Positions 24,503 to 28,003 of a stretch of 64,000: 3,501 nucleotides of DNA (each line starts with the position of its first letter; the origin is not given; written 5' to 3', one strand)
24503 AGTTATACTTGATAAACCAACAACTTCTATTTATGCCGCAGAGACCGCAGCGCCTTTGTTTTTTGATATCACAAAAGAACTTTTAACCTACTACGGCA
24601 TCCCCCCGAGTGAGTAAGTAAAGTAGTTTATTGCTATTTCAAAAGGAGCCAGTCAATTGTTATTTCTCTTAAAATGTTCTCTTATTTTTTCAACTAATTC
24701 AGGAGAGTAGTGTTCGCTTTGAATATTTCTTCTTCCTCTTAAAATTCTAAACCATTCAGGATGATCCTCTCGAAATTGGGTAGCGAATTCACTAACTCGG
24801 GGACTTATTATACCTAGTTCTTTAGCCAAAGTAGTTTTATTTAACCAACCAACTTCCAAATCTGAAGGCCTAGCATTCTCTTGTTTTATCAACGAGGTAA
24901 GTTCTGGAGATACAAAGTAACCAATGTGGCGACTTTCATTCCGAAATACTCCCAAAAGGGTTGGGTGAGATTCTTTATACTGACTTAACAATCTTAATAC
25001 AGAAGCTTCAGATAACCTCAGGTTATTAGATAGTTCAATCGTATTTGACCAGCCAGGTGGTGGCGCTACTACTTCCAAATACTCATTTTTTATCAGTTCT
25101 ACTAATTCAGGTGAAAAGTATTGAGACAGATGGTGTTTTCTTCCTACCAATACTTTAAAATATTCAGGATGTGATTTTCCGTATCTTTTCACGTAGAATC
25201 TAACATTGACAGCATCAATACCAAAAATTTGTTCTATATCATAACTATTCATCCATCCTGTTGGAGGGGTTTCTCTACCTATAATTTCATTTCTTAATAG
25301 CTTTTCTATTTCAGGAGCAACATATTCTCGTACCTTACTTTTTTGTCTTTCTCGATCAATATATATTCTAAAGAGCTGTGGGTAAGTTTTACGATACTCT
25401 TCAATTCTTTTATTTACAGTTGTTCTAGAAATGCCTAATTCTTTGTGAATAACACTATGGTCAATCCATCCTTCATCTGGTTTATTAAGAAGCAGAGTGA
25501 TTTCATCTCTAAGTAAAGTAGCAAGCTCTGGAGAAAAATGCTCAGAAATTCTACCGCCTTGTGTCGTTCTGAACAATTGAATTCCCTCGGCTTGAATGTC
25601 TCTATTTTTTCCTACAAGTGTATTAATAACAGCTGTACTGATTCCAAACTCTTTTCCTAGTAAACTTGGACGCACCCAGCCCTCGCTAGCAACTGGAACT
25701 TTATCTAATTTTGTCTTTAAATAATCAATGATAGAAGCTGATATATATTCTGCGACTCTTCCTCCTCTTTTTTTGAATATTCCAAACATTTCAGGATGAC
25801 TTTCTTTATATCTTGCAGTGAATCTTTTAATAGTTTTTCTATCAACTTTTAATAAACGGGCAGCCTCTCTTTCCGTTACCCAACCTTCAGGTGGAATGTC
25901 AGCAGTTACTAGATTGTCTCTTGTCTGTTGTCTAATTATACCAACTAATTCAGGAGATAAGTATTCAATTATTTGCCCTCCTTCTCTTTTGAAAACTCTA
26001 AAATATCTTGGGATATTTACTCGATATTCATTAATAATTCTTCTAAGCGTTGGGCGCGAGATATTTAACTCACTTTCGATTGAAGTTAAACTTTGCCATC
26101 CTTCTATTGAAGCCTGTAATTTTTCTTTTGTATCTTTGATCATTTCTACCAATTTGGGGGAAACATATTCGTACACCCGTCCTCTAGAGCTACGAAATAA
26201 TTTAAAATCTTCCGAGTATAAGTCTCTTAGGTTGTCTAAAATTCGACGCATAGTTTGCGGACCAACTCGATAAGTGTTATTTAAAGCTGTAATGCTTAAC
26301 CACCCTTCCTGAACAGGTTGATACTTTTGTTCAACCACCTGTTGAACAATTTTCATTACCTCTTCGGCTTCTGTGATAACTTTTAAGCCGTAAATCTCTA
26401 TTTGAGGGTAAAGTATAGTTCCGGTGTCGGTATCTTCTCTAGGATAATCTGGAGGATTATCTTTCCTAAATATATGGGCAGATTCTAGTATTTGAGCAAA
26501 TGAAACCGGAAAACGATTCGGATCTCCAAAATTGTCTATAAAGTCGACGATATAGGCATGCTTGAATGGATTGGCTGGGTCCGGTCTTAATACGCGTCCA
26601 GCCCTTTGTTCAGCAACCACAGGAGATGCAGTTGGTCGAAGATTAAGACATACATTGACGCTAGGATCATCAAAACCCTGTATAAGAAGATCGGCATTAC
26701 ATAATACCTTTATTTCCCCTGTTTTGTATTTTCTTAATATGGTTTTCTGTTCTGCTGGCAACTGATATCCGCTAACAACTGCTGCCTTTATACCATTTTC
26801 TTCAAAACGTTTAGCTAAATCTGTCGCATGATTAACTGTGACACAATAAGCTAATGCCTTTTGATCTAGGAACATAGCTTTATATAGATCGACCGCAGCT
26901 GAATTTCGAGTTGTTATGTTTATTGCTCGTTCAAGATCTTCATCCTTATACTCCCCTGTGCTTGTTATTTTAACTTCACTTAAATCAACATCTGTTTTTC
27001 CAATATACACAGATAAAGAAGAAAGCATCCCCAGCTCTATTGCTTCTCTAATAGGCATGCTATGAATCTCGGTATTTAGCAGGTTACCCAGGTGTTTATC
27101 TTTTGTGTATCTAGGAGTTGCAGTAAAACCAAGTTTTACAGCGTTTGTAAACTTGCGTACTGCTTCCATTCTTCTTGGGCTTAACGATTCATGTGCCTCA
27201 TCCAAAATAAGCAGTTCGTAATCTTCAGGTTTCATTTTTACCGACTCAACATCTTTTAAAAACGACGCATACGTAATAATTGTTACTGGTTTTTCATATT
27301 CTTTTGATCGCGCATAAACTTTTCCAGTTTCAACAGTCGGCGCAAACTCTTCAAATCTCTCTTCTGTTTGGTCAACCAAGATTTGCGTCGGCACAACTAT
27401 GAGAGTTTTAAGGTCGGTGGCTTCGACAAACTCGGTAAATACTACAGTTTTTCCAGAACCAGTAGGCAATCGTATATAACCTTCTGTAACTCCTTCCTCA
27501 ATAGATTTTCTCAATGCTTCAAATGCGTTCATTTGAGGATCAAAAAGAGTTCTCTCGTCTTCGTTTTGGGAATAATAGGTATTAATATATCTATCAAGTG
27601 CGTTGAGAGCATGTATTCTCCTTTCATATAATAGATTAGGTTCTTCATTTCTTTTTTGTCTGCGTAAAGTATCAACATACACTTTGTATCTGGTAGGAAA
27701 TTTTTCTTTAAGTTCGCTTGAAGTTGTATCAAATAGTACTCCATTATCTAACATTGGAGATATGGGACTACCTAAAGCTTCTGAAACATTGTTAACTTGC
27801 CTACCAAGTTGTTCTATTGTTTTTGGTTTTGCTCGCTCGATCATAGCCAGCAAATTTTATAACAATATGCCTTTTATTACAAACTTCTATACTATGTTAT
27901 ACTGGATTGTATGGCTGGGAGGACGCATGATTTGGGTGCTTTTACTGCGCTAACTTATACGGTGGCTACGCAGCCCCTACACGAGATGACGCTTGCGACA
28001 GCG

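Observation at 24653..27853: Helicase fused to eight tandem winged-HTH-like repeats, inserted antisense into the dcw cluster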

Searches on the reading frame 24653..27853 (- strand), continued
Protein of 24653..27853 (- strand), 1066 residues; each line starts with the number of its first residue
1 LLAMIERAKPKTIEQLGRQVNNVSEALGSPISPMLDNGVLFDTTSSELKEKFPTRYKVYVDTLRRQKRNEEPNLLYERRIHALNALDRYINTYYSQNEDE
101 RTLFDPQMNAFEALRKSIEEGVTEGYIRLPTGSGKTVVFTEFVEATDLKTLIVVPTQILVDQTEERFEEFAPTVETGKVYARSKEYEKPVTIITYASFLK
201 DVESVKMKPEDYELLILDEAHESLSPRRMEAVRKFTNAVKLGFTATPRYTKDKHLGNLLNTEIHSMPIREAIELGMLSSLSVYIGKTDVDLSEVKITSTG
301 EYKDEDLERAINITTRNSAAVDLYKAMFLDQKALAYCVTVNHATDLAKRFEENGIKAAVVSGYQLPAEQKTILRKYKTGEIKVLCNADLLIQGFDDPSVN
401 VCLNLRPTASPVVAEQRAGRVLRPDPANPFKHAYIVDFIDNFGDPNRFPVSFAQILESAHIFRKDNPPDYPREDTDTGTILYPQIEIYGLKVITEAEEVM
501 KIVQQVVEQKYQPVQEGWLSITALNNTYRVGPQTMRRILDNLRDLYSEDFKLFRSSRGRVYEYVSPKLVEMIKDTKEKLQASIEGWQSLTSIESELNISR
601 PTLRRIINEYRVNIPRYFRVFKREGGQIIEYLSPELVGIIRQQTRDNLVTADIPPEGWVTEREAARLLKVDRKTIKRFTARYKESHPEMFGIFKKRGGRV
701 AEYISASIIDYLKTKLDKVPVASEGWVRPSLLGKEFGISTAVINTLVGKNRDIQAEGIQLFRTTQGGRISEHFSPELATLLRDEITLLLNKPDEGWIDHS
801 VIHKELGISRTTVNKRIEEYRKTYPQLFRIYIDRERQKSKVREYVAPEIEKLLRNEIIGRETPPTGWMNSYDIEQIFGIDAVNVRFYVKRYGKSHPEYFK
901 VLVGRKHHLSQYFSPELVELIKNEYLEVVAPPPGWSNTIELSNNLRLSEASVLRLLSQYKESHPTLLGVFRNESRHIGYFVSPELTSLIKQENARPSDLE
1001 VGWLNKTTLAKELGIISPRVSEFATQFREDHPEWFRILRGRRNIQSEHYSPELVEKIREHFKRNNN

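Call 64: search_protein_families(library=pfam, proteins=[P0120, P0070, P0108, P0084, P0064], max_evalue=0.1)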
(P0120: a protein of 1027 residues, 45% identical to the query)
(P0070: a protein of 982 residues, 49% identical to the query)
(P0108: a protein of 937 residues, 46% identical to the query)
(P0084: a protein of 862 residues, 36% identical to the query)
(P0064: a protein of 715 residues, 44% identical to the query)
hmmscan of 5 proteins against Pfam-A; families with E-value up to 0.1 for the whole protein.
P0120 (1027 aa): 5 families
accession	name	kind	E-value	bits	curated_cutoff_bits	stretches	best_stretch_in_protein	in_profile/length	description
PF04851.21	ResIII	-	7.6e-27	94.7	22.5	1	108-255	2-163/164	Type III restriction enzyme, res subunit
PF14882.11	INT_rpt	-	3.3e-21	75.7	26.5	5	767-800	1-37/55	Integrase repeat unit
PF00270.35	DEAD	-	6.2e-13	49.2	26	1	129-255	14-161/167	DEAD/DEAH box helicase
PF00271.37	Helicase_C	-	6e-10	39.8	23.5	1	329-432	7-109/110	Helicase conserved C-terminal domain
PF18766.7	SWI2_SNF2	-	3.8e-06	27.1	26.7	1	213-288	113-189/221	SWI2/SNF2 ATPase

P0070 (982 aa): 8 families
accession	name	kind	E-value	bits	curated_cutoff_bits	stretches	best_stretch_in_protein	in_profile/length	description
PF04851.21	ResIII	-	3.4e-25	89.3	22.5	1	153-298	3-162/164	Type III restriction enzyme, res subunit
PF00271.37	Helicase_C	-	3.2e-14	53.5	23.5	1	380-475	14-109/110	Helicase conserved C-terminal domain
PF00270.35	DEAD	-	4.2e-13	49.8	26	1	176-298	17-160/167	DEAD/DEAH box helicase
PF18766.7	SWI2_SNF2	-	3.3e-10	40.4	26.7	1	169-334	14-191/221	SWI2/SNF2 ATPase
PF07652.20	Flavi_DEAD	-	9.1e-07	29.4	21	1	178-272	9-105/148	Flavivirus DEAD domain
PF09848.15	SLFN-g3_helicase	-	0.0053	16.5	24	1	182-276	10-93/354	Schlafen group 3, DNA/RNA helicase domain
PF19493.4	Trypco1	-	0.011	16.8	24.6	0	914-940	36-63/98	Trypsin-co-occurring domain 1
PF13401.12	AAA_22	-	0.048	14.4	27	0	181-283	13-101/130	AAA domain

P0108 (937 aa): 8 families
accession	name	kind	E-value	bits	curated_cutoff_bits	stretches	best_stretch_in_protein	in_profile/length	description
PF04851.21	ResIII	-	6.5e-28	98.1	22.5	1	162-308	3-163/164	Type III restriction enzyme, res subunit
PF00270.35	DEAD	-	1.2e-13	51.6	26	1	182-308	14-161/167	DEAD/DEAH box helicase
PF00271.37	Helicase_C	-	1.5e-13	51.4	23.5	1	389-484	14-109/110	Helicase conserved C-terminal domain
PF18766.7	SWI2_SNF2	-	1.7e-07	31.6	26.7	1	179-341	15-189/221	SWI2/SNF2 ATPase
PF16203.11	ERCC3_RAD25_C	-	0.0013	18.5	27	1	418-487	83-154/248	ERCC3/RAD25/XPB C-terminal helicase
PF13401.12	AAA_22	-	0.033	14.9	27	1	190-294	13-106/130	AAA domain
PF07652.20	Flavi_DEAD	-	0.053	14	21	0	192-307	14-136/148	Flavivirus DEAD domain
PF00768.25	Peptidase_S11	-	0.085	12.7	27.6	0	340-384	66-112/239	D-alanyl-D-alanine carboxypeptidase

P0084 (862 aa): 5 families
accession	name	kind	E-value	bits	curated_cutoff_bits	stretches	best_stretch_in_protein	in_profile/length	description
PF04851.21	ResIII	-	1.8e-27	96.7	22.5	1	109-255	3-163/164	Type III restriction enzyme, res subunit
PF00271.37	Helicase_C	-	1.7e-15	57.6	23.5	1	334-429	14-109/110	Helicase conserved C-terminal domain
PF00270.35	DEAD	-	2.3e-13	50.6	26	1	128-255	13-161/167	DEAD/DEAH box helicase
PF00176.29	SNF2-rel_dom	-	1.4e-06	28.1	24.9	1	116-379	52-276/290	SNF2-related domain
PF21090.3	P-loop_SecA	-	0.076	13.1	27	0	330-391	28-89/205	SecA P-loop domain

P0064 (715 aa): 8 families
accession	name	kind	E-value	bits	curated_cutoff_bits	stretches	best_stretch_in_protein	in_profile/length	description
PF04851.21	ResIII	-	6.2e-29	101.4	22.5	1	94-241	2-163/164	Type III restriction enzyme, res subunit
PF00271.37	Helicase_C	-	2.3e-17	63.7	23.5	1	319-417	11-109/110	Helicase conserved C-terminal domain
PF00270.35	DEAD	-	1.8e-15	57.5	26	1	119-243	18-162/167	DEAD/DEAH box helicase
PF18766.7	SWI2_SNF2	-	8.7e-09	35.8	26.7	1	102-279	5-192/221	SWI2/SNF2 ATPase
PF13401.12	AAA_22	-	0.00076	20.2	27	1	123-231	13-113/130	AAA domain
PF00615.24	RGS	-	0.01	16.6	23.9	0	662-688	19-46/117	Regulator of G protein signaling domain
PF05225.22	HTH_psq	-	0.03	14.5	20.4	0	580-605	16-41/45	helix-turn-helix, Psq domain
PF02033.23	RBFA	-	0.048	14.4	34.7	0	245-340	2-94/105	Ribosome-binding factor A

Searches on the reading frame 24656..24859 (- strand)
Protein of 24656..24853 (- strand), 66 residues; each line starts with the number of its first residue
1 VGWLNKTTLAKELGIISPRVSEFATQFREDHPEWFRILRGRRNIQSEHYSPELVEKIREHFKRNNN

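Call 12: search_protein_families(library=pfam, proteins=[window:24656-24853:-], max_evalue=10)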
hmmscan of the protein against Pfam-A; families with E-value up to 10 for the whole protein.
seq(66 aa): 1 family
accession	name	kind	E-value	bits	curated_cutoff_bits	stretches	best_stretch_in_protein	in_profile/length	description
PF05347.21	Complex1_LYR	-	0.1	13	24.8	1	36-66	9-39/59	Complex 1 protein (LYR family)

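Call 31: find_homologous_proteins(query=A2, max_evalue=0.001)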
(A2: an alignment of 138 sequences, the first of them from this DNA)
Query A2 (138 sequences): 223 candidates shared short words with the query, none scored E <= 0.001.

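Call 37: predict_structure(alignment_id=A2)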
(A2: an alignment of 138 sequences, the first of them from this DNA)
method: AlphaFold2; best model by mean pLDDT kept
length: 68 residues; sequences in the alignment: 138
mean_pLDDT: 84.3   pTM: 0.62
mean pLDDT of the five models: 84.3, 83.7, 83.3, 83.2, 82.7
residues with pLDDT >= 90: 15; 70-90: 46; 50-70: 6; < 50: 1
segments of 3 or more residues with pLDDT < 50: none
pLDDT, mean of each block of 10 residues (from residue 1): 77 88 90 89 78 90 77
secondary structure, 60 per line:
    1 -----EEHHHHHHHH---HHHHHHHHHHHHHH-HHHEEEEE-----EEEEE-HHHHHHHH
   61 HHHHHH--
elements in order: H8-15 H19-32 E37-41 E47-51 H53-66

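Call 40: search_protein_representatives(alignment_id=A2)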
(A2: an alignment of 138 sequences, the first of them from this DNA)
Query: 138 sequences, 71 profile positions. Proteins with E-value up to 0.001 (for the whole library): 1143; up to 1e-10: 664; up to 1e-30: 353. The best 150 are listed.
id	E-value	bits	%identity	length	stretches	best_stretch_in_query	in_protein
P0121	2.1e-286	940.6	-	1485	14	1-70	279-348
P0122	3.2e-269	885.6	-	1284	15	1-71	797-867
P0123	5.3e-268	881.7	-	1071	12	1-67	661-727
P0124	4.2e-260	856.4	-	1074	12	1-71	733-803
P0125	3.7e-229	757.3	-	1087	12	1-71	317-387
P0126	1.1e-220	730.1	-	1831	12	2-70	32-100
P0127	4.5e-216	715.4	-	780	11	1-70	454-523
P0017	1.8e-209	694.2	-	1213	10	1-71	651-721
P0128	2.9e-202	671.1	-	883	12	2-66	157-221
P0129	3.2e-194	645.3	-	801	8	1-71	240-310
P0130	7.0e-190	631.4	-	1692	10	1-67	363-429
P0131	5.3e-188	625.4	-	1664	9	1-71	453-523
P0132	2.5e-183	610.4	-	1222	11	1-71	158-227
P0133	1.1e-174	582.8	-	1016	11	1-71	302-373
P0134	1.1e-169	566.7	-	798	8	1-71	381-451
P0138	1.8e-163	546.8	-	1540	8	1-71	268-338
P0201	4.5e-96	330.9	-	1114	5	2-64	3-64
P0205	3.0e-94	325.0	-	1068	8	1-65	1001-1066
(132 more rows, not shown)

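Call 44: search_protein_families(library=pfam, proteins=[P0123, P0129, P0126, P0130, P0138, P0121, P0201], max_evalue=0.0001)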
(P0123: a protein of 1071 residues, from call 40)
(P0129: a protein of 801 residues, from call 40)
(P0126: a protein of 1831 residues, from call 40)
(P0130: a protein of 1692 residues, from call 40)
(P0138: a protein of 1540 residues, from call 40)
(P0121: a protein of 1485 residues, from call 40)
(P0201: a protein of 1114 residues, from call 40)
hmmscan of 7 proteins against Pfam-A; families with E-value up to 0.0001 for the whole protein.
P0123 (1071 aa): 0 families

P0129 (801 aa): 5 families
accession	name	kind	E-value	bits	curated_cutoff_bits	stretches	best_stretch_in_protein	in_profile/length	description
PF18593.6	CdiI_2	-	2.1e-07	32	26.7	0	7-48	23-66/91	CdiI immunity protein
PF09713.15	A_thal_3526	-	1.7e-06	28.6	27.8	0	452-483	20-51/53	Plant protein 1589 of unknown function (A_thal_3526)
PF13551.12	HTH_29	-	2.3e-05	24.8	28.1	0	446-476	10-40/64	Winged helix-turn helix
PF06041.17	DUF924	-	2.5e-05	24.9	27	0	607-654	9-56/180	Bacterial protein of unknown function (DUF924)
PF13384.12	HTH_23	-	5.3e-05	23.3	24.6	0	452-476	21-45/50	Homeodomain-like domain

P0126 (1831 aa): 5 families
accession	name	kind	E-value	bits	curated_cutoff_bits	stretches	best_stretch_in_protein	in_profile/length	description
PF00176.29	SNF2-rel_dom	-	4e-17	62.7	24.9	1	1041-1202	17-184/290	SNF2-related domain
PF00271.37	Helicase_C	-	3.1e-10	40.7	23.5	1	1301-1417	4-110/110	Helicase conserved C-terminal domain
PF00270.35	DEAD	-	1.3e-07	32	26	1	1031-1185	4-163/167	DEAD/DEAH box helicase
PF08241.18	Methyltransf_11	-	8.9e-07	29.9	21.2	1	1565-1662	1-95/95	Methyltransferase domain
PF04851.21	ResIII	-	2.6e-05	24.6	22.5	0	1031-1152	20-141/164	Type III restriction enzyme, res subunit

P0130 (1692 aa): 7 families
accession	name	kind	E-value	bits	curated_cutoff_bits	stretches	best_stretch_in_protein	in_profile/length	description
PF00176.29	SNF2-rel_dom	-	8.1e-15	55.1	24.9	1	900-1138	17-260/290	SNF2-related domain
PF08241.18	Methyltransf_11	-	2.1e-08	35.1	21.2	1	1441-1520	16-95/95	Methyltransferase domain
PF05148.21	Methyltransf_8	-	2.4e-06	28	27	1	1394-1547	46-182/219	Hypothetical methyltransferase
PF00270.35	DEAD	-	6.6e-06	26.4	26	1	895-1055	9-166/167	DEAD/DEAH box helicase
PF00271.37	Helicase_C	-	1.9e-05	25.3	23.5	1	1165-1282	2-110/110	Helicase conserved C-terminal domain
PF04851.21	ResIII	-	5.1e-05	23.7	22.5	0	893-1048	20-162/164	Type III restriction enzyme, res subunit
PF01209.24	Ubie_methyltran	-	7.1e-05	22.7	20.1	0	1460-1526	99-157/233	ubiE/COQ5 methyltransferase family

P0138 (1540 aa): 5 families
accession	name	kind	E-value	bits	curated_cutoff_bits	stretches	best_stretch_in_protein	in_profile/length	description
PF00176.29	SNF2-rel_dom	-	6.2e-19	68.6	24.9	1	736-981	16-264/290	SNF2-related domain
PF00271.37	Helicase_C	-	1.7e-14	54.5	23.5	1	1009-1123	6-110/110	Helicase conserved C-terminal domain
PF08241.18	Methyltransf_11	-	9.3e-07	29.8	21.2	1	1266-1360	1-94/95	Methyltransferase domain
PF00270.35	DEAD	-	9.4e-07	29.1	26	1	727-891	4-162/167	DEAD/DEAH box helicase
PF13551.12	HTH_29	-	6.5e-06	26.6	28.1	0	408-436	10-38/64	Winged helix-turn helix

P0121 (1485 aa): 3 families
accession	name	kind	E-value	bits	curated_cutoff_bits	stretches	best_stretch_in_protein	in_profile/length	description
PF00176.29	SNF2-rel_dom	-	1.7e-16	60.6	24.9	1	1224-1459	18-256/290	SNF2-related domain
PF13551.12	HTH_29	-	1.2e-09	38.6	28.1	0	77-107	10-40/64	Winged helix-turn helix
PF00270.35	DEAD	-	3.1e-05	24.2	26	0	1213-1380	4-165/167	DEAD/DEAH box helicase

P0201 (1114 aa): 3 families
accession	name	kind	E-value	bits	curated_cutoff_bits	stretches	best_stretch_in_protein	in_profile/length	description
PF00176.29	SNF2-rel_dom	-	7.4e-14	52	24.9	1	534-768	20-258/290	SNF2-related domain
PF00271.37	Helicase_C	-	6.9e-11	42.8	23.5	1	809-916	11-110/110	Helicase conserved C-terminal domain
PF00270.35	DEAD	-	5.9e-05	23.3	26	0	521-687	4-165/167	DEAD/DEAH box helicase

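Call 64: search_protein_families(library=pfam, proteins=[P0123], max_evalue=0.1)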
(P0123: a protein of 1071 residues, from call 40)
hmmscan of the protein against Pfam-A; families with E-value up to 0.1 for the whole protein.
P0123 (1071 aa): 7 families
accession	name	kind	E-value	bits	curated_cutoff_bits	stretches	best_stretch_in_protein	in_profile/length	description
PF08069.17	Ribosomal_S13_N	-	0.00014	22.3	25.4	0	611-634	11-34/60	Ribosomal S13/S15 N-terminal domain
PF20797.2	HepT-like_2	-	0.00014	22.3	27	0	497-520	29-53/110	HepT-like protein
PF07022.19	Phage_CI_repr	-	0.01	16.6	22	0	386-412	11-37/65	Bacteriophage CI repressor helix-turn-helix domain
PF13551.12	HTH_29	-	0.013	16.1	28.1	0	662-692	9-39/64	Winged helix-turn helix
PF13412.12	HTH_24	-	0.017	15.1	21.9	0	873-892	18-37/48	Winged helix-turn-helix DNA-binding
PF12105.13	SpoU_methylas_C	-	0.073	13.2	25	0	776-802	23-49/54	SpoU, rRNA methylase, C-terminal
PF16268.10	DUF4921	-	0.093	12.1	28.5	0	418-471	226-277/425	Domain of unknown function (DUF4921)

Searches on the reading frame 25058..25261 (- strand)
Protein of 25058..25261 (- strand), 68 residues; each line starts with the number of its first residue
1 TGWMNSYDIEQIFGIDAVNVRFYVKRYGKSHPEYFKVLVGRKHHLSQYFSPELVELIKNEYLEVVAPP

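Call 12: search_protein_families(library=pfam, proteins=[window:25058-25261:-], max_evalue=10)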
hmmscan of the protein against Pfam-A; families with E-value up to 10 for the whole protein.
seq(68 aa): 3 families
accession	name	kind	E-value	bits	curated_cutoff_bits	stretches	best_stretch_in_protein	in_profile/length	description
PF16126.11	DUF4838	-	0.0031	17.1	26.6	1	7-46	54-93/325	Domain of unknown function (DUF4838)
PF08897.16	DUF1841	-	0.095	13.2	24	1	28-55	33-60/135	Domain of unknown function (DUF1841)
PF21720.4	MIOS_WD40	-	0.3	10.4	31.7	1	2-42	26-66/314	MIOS, WD40 repeat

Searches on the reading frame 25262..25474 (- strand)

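Call 12: search_protein_families(library=pfam, proteins=[window:25262-25474:-], max_evalue=10)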
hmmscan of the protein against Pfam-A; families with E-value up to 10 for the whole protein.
seq(71 aa): 10 families
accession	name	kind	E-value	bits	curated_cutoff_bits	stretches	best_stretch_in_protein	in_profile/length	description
PF08280.17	HTH_Mga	-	0.0054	17.1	23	1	2-42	18-58/59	M protein trans-acting positive regulator (MGA) HTH domain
PF13384.12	HTH_23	-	0.012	15.8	24.6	1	7-29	21-43/50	Homeodomain-like domain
PF02954.25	HTH_8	-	0.013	15.7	22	1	11-27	26-42/42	Bacterial regulatory protein, Fis family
PF08279.18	HTH_11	-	0.015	15.6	25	1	9-30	21-42/55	HTH domain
PF00476.26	DNA_pol_A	-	0.021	14.2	34.3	1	9-54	226-270/381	DNA polymerase family A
PF13412.12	HTH_24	-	0.041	13.9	21.9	1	11-26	25-40/48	Winged helix-turn-helix DNA-binding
PF13551.12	HTH_29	-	0.067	13.7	28.1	1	5-29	14-38/64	Winged helix-turn helix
PF18024.7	HTH_50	-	0.072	13.2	27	1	11-27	31-47/50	Helix-turn-helix domain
PF19889.5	DUF6362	-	0.16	12.8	31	2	7-25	74-92/98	Domain of unknown function (DUF6362)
PF12905.13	Glyco_hydro_101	-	0.29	10.9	25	1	2-46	135-180/272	Endo-alpha-N-acetylgalactosaminidase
